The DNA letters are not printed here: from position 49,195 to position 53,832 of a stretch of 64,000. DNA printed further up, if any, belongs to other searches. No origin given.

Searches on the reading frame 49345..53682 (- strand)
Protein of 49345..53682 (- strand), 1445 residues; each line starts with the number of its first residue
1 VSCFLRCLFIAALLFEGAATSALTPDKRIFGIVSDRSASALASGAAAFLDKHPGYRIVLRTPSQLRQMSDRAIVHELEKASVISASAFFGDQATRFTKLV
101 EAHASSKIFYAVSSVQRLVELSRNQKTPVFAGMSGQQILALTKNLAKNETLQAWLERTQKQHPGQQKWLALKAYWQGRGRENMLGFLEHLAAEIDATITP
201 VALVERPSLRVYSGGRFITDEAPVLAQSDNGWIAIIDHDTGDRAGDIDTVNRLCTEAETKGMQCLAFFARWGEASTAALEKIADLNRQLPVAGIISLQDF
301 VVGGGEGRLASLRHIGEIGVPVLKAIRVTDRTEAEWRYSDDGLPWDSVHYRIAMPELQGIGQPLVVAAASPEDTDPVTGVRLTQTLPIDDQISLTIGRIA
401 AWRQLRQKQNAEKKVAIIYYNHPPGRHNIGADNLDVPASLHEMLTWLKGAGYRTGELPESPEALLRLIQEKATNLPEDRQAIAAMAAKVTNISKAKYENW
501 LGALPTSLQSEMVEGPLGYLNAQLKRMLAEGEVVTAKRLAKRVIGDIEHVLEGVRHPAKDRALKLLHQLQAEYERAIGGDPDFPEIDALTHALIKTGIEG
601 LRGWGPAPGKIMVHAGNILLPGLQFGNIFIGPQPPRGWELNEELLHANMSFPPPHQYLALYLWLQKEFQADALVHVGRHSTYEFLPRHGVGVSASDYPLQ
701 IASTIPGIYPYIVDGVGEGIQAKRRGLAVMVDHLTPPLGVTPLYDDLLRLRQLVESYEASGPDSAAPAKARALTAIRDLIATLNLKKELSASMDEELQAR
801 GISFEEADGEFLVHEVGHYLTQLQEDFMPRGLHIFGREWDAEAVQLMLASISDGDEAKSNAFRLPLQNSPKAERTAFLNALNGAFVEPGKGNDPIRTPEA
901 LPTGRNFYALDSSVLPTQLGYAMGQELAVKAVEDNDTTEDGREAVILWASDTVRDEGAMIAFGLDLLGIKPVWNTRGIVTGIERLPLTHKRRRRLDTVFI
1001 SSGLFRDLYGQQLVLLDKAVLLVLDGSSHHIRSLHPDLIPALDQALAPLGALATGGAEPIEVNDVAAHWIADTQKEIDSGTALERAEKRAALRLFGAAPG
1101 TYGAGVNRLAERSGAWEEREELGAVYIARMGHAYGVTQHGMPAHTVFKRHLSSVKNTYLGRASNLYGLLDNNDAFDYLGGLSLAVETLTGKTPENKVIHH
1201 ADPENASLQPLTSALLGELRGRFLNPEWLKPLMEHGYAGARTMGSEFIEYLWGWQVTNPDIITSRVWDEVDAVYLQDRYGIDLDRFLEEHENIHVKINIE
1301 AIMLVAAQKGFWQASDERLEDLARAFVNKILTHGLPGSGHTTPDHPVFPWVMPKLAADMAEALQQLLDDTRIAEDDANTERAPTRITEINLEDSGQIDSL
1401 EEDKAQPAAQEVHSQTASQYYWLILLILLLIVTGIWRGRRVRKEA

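Call 60: search_protein_families(library=pfam, proteins=[window:49345-53682:-], max_evalue=0.00001)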
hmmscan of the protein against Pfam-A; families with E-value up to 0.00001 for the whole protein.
window:49345-53682:- (1445 aa): 1 family
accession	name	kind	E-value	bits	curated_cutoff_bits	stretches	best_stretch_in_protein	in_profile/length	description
PF02514.21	CobN-Mg_chel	-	2e-249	831.1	24.5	3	868-1318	677-1089/1090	CobN/Magnesium Chelatase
